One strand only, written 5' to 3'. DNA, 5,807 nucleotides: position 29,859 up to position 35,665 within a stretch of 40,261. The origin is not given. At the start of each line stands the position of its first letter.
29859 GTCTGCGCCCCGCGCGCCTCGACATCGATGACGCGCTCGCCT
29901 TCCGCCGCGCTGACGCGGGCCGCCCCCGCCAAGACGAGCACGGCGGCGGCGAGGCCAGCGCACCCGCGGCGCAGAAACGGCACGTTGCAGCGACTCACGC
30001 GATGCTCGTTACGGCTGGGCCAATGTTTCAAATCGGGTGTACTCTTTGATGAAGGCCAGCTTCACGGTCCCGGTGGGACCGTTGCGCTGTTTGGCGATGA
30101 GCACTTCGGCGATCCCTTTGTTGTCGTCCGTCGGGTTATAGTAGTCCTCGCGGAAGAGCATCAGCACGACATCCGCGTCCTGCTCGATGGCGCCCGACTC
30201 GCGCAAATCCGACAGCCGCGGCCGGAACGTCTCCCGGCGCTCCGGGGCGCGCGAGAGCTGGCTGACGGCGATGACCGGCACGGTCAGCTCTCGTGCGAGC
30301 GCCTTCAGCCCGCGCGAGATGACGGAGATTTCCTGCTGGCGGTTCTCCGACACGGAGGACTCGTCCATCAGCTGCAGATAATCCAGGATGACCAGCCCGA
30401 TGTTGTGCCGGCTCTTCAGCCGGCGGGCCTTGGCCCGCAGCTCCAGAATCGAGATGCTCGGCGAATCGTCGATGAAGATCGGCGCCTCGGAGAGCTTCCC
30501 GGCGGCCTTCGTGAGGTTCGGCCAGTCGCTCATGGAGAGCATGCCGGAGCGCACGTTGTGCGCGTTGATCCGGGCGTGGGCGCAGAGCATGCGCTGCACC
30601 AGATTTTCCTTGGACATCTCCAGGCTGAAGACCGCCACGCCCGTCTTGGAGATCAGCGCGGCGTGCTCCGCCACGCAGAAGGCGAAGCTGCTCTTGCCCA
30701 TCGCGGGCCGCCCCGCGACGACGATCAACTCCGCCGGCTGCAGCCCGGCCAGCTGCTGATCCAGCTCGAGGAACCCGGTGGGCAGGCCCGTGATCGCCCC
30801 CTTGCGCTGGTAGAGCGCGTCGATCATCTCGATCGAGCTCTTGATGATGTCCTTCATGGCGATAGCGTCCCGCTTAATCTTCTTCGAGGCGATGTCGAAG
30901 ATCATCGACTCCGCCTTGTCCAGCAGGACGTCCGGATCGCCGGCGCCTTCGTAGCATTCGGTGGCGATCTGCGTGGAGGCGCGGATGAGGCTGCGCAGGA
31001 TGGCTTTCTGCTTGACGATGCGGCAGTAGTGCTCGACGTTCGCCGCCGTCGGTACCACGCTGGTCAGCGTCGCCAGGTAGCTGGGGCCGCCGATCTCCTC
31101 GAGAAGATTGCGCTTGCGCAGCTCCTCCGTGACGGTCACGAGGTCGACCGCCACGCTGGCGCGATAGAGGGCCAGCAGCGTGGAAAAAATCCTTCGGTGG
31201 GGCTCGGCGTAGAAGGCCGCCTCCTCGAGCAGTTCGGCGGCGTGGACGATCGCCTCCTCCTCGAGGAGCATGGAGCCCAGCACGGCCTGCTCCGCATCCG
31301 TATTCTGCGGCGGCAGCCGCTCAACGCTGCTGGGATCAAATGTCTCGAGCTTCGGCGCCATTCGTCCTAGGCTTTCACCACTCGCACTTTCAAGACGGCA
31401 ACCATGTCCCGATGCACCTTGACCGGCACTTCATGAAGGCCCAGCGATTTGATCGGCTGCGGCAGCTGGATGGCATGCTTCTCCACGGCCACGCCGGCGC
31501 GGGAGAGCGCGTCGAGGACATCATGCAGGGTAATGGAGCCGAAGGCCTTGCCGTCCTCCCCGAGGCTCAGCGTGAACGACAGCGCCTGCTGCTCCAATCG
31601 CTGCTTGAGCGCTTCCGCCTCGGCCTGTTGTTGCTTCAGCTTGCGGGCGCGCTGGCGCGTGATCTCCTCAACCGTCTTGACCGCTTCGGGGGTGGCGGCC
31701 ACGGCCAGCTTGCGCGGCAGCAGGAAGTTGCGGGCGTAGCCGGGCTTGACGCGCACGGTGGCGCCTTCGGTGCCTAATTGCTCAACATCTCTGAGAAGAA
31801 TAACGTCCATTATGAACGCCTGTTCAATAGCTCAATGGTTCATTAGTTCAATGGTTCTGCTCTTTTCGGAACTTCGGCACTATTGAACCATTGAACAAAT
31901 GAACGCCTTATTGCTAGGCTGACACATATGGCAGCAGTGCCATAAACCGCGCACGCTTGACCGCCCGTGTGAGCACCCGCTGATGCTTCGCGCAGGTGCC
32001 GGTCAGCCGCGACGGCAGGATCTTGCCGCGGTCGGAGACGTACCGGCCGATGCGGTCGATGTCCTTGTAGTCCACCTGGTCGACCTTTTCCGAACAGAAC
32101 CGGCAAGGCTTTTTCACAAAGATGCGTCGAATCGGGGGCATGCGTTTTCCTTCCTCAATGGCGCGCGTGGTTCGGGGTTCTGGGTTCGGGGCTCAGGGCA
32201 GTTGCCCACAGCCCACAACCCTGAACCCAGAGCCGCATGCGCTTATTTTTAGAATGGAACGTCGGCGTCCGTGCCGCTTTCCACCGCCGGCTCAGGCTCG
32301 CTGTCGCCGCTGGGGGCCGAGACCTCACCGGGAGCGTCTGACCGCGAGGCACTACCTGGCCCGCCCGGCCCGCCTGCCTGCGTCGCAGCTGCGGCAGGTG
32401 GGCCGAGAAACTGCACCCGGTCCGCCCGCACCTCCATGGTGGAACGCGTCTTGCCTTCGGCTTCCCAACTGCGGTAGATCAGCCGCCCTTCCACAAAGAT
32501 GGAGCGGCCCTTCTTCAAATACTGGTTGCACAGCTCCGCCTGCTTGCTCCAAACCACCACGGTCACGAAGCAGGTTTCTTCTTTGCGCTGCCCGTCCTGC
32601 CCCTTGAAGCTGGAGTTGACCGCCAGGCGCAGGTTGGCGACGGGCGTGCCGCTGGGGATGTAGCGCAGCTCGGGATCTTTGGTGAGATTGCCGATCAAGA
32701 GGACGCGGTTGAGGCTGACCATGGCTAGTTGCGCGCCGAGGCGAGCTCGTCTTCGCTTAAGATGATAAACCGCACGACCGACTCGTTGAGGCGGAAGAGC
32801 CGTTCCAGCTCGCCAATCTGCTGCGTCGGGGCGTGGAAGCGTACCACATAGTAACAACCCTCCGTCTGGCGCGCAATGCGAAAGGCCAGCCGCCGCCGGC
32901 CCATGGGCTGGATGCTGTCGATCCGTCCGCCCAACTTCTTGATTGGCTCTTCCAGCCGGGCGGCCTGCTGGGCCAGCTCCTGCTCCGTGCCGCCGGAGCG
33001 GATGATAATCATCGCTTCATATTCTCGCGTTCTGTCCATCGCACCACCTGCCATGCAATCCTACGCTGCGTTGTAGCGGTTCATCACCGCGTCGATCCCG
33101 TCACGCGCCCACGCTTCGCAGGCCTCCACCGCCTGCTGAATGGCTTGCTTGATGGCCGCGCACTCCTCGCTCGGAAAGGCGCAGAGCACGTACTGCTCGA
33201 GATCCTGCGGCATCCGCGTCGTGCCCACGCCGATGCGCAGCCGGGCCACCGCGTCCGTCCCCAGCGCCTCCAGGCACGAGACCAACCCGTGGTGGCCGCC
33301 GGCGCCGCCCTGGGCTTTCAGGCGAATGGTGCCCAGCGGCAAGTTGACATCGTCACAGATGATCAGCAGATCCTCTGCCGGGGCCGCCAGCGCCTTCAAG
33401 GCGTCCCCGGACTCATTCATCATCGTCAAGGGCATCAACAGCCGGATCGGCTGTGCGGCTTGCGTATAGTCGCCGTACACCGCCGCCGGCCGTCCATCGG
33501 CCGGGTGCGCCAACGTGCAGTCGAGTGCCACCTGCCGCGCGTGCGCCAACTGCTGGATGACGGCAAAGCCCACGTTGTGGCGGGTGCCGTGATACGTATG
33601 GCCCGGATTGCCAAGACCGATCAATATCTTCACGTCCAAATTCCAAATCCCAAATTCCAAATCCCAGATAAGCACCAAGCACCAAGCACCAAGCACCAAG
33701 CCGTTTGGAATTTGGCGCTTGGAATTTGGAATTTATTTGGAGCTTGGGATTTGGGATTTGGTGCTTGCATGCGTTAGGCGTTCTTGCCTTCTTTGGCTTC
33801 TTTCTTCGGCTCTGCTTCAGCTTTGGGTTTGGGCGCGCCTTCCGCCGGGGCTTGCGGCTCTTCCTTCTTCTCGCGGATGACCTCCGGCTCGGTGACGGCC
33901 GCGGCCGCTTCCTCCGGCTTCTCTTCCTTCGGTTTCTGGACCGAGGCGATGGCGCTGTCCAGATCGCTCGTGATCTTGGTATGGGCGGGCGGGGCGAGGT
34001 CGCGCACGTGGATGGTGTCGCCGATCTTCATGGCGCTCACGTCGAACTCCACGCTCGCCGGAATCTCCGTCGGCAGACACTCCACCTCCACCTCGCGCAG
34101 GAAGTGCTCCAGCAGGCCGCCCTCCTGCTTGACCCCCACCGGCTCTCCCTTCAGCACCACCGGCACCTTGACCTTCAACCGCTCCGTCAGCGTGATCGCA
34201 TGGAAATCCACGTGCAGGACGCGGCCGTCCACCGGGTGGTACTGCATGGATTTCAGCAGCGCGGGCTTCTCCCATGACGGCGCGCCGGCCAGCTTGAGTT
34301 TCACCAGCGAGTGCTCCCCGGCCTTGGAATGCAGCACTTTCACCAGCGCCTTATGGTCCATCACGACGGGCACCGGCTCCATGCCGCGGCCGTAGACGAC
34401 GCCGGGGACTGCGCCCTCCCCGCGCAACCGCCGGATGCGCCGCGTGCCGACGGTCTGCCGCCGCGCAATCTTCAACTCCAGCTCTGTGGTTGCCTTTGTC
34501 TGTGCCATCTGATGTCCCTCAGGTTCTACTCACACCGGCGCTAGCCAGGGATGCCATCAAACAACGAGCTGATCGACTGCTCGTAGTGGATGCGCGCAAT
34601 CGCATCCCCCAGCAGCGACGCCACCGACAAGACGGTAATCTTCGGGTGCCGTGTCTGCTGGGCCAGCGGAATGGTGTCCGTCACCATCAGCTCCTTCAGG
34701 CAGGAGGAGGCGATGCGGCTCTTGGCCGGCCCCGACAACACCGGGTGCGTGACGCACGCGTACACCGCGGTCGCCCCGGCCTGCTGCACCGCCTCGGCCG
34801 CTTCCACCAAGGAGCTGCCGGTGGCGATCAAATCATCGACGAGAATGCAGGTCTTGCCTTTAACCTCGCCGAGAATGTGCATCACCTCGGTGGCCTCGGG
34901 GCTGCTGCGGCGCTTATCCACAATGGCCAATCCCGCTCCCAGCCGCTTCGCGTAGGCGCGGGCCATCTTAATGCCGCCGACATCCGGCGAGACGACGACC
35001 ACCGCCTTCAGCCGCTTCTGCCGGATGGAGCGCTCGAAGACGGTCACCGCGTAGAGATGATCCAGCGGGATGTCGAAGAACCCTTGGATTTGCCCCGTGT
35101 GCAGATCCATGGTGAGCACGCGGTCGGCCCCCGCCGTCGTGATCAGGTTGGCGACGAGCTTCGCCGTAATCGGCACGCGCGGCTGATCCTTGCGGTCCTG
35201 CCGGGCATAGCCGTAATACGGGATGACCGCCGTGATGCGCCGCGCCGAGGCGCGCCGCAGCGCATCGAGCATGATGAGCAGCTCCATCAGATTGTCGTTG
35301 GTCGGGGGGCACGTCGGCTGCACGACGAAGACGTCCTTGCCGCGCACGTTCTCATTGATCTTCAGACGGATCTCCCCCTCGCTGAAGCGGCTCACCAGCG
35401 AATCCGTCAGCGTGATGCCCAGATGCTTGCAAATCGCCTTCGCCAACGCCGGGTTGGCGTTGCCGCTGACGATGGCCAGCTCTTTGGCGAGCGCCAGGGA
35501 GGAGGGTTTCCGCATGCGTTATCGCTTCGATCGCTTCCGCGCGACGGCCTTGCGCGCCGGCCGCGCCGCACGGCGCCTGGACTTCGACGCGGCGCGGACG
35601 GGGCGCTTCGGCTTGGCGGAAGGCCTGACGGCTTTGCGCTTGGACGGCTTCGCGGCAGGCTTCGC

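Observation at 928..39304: Superfamily of palindromic elements built from tandem ~7-nt words, placed exactly on gene boundaries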

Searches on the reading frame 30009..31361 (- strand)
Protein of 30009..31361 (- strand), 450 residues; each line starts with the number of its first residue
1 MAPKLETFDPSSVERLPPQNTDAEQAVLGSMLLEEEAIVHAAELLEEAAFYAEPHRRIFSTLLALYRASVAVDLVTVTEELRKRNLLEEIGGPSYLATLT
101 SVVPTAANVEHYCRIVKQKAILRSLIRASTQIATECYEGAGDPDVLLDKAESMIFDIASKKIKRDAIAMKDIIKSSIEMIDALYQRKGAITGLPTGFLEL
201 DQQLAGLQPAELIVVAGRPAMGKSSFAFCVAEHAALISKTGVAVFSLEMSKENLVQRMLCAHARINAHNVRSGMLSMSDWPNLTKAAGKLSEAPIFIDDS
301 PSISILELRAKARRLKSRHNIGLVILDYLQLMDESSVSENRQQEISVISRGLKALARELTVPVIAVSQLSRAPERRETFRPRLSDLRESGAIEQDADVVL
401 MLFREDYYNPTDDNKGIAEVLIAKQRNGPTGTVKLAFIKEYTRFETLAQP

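Call 9: search_protein_families(library=pfam, proteins=[window:30009-31361:-])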
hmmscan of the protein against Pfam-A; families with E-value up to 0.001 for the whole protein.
window:30009-31361:- (450 aa): 3 families
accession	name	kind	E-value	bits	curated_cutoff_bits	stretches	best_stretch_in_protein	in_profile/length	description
PF03796.21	DnaB_C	-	2.2e-107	358.6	27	1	192-445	1-254/255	DnaB-like helicase C terminal domain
PF00772.26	DnaB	-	7.2e-34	116.4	23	1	17-118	2-103/103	DnaB-like helicase N terminal domain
PF13481.12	AAA_25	-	1.4e-11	44.8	27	1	207-370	29-191/195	AAA domain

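Call 10: find_related_loci(query=window:30009-31361:-, collection=genome_contigs, flank=10000)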
Query window:30009-31361:- (450 aa) in genome_contigs; peptide patterns used: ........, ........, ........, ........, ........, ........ (x = any residue, [..] = any of these).
84 stretches matched a pattern; 33 encode a relative of the query (tblastn E <= 1e-3); 33 distinct loci.
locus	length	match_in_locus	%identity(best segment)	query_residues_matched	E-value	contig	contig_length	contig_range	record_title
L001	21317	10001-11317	89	11-449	0e+0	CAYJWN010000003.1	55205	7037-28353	MAG TPA_asm: uncultured Planctomycetales bacterium isolate ERP125453_co1_486 genome assembly, contig: NODE_392_length_55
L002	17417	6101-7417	85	11-449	0e+0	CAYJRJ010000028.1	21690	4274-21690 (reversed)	MAG TPA_asm: uncultured Planctomycetales bacterium isolate ERP125453_co1_43 genome assembly, contig: NODE_2287_length_21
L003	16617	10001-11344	85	2-449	0e+0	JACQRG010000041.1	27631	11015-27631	MAG: Candidatus Omnitrophota bacterium isolate NC_groundwater_1353_Ag_S-0.2um_68_85 S_p2_S4_coassembly_k141_2110334, who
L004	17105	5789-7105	85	11-449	0e+0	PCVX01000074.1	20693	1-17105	MAG: Candidatus Omnitrophica bacterium CG11_big_fil_rev_8_21_14_0_20_63_9 CG11_8_21_14_0.20_scaffold_1415_c, whole genom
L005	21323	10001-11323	83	9-449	0e+0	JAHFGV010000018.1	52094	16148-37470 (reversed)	MAG: Candidatus Omnitrophota bacterium isolate nzgw323 NODE_366_length_52095_cov_7.281564, whole genome shotgun sequence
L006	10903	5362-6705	81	2-449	0e+0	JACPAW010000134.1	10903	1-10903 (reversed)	MAG: Candidatus Omnitrophota bacterium isolate NC_groundwater_241_Ag_S-0.2um_53_8 S5_GD2017_2_S2_scaffold_4528, whole ge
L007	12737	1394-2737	80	2-449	0e+0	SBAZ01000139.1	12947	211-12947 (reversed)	MAG: Planctomycetales bacterium isolate Bin_23_1_1 Hy_contig18722, whole genome shotgun sequence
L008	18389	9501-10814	81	12-448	0e+0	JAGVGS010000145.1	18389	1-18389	MAG: Candidatus Omnitrophota bacterium isolate DeMMO2_33 c_000000039768, whole genome shotgun sequence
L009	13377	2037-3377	78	5-449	0e+0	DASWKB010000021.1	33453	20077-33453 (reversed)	MAG TPA_asm: bacterium isolate SMAG_U2911 k141_2359305, whole genome shotgun sequence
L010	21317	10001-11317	78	11-449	0e+0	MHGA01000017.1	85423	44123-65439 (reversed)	MAG: Omnitrophica WOR_2 bacterium GWA2_63_20 gwa2_scaffold_2173, whole genome shotgun sequence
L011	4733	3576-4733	85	11-396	0e+0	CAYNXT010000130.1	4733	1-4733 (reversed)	MAG TPA_asm: uncultured Planctomycetales bacterium isolate ERP125453_co1_54 genome assembly, contig: NODE_24631_length_4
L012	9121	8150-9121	82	13-336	0e+0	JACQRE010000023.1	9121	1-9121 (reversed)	MAG: Candidatus Omnitrophota bacterium isolate NC_groundwater_1351_Ag_S-0.2um_67_50 S_p2_S4_coassembly_k141_401770, whol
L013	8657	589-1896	57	12-446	6e-163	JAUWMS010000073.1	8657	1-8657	MAG: Candidatus Latescibacterota bacterium isolate CSMAG_2404 CSMAG_2404_k141_453784_length_8657_cov_7.0000, whole genom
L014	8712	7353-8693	53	5-450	2e-161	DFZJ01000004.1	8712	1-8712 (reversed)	MAG TPA_asm: Syntrophaceae bacterium UBA4059 UBA4059_contig_4175, whole genome shotgun sequence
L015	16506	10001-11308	56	12-446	5e-161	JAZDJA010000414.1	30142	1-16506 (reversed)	MAG: Candidatus Latescibacterota bacterium isolate MEGAHIT-group-0.443 k141_3192228, whole genome shotgun sequence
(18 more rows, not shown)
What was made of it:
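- The window and all relatives are metagenome assemblies (call 10).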

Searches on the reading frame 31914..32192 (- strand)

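Call 9: search_protein_families(library=pfam, proteins=[window:31914-32192:-])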
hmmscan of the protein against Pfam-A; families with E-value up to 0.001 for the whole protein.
window:31914-32192:- (92 aa): 1 family
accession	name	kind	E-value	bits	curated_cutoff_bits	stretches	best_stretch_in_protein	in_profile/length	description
PF01084.26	Ribosomal_S18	-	4e-25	88.1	21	1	37-87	2-52/52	Ribosomal protein S18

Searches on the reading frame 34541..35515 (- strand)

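Call 61: search_protein_families(library=pfam, proteins=[window:34541-35515:-], max_evalue=0.01)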
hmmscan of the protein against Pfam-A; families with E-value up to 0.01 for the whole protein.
window:34541-35515:- (324 aa): 4 families
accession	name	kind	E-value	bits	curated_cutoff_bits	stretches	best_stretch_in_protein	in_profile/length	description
PF13793.12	Pribosyltran_N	-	2e-57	192.6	25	1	14-129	2-117/117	N-terminal domain of ribose phosphate pyrophosphokinase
PF14572.12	Pribosyl_synth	-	6.8e-28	98.3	27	1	211-319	74-183/184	Phosphoribosyl synthetase-associated domain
PF00156.33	Pribosyltran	-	4.2e-21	75.3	26.3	1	163-267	22-134/158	Phosphoribosyl transferase domain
PF14681.12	UPRTase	-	0.0067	16.4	27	0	203-250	102-150/206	Uracil phosphoribosyltransferase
